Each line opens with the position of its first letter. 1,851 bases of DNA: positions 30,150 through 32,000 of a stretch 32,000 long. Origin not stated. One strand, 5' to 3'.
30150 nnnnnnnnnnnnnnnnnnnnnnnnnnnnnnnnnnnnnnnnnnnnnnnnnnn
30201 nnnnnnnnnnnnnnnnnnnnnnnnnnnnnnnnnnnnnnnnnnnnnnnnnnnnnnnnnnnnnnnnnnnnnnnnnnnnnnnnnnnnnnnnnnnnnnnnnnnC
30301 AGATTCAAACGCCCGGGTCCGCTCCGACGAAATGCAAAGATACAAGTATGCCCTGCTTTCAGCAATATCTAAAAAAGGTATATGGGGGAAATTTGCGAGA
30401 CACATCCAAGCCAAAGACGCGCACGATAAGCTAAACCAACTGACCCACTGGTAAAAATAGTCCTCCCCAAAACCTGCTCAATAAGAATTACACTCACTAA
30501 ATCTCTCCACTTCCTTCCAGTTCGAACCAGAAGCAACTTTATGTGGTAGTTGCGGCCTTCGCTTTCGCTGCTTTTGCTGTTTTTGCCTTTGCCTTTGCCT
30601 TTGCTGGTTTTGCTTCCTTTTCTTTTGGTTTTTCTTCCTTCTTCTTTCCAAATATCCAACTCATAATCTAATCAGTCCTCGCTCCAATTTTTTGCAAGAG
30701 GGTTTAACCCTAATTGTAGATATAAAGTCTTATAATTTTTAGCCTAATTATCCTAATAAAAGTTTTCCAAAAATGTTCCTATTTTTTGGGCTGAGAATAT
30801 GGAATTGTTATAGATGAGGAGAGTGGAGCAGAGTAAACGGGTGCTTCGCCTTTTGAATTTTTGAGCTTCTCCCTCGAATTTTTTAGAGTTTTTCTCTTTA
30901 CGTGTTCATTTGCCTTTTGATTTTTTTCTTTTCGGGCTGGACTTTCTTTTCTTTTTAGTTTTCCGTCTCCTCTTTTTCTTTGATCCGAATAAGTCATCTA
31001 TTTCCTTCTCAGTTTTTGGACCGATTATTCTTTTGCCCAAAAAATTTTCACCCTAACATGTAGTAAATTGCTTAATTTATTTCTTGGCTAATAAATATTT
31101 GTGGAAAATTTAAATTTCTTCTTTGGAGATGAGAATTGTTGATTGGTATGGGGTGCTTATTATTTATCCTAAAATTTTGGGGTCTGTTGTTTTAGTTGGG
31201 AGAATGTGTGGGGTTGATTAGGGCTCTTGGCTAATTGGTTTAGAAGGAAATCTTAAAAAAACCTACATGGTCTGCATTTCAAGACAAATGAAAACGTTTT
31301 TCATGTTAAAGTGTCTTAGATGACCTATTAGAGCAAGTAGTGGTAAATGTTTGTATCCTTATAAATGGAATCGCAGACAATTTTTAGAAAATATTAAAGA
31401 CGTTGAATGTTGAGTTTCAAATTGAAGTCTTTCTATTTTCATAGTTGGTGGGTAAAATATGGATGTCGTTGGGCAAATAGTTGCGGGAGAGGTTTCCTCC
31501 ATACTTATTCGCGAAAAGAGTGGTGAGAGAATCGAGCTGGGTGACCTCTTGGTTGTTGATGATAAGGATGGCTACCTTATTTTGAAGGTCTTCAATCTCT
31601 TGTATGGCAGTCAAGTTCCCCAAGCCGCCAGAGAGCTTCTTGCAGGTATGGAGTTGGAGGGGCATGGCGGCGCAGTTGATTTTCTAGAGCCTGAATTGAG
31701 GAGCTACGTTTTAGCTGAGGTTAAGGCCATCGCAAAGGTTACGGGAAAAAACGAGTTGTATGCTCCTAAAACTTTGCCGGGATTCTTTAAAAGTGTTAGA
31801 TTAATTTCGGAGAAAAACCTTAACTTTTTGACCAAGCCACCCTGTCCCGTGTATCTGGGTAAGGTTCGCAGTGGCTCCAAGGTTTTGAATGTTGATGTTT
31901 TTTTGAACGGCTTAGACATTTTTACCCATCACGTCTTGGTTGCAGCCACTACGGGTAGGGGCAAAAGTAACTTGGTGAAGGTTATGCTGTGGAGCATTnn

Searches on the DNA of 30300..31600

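Call 19: search_rna_families(source=window, start=30300, end=31600, threshold=evalue, max_evalue=1)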
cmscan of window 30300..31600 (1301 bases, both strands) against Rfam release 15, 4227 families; matches with E-value up to 1: 0.
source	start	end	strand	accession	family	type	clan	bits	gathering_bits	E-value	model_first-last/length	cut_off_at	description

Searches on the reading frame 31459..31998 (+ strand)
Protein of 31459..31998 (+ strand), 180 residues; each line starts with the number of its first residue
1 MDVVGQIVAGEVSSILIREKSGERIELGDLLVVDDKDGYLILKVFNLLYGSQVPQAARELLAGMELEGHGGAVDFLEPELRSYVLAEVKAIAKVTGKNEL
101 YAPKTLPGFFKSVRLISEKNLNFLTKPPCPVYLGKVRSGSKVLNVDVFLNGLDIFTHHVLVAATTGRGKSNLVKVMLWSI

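Call 5: search_protein_families(library=pfam, proteins=[window:31459-31998:+], max_evalue=0.1)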
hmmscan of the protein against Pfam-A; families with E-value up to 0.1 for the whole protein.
window:31459-31998:+ (180 aa): 3 families
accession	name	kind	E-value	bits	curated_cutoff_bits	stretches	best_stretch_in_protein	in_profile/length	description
PF01935.23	DUF87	-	1.9e-08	35.1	23.2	1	132-180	2-47/220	Helicase HerA, central domain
PF01580.24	FtsK_SpoIIIE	-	0.0011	18.9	24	1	127-180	16-63/221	FtsK/SpoIIIE family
PF17191.10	RecG_wedge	-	0.043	13.8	23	1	31-83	75-128/162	RecG wedge domain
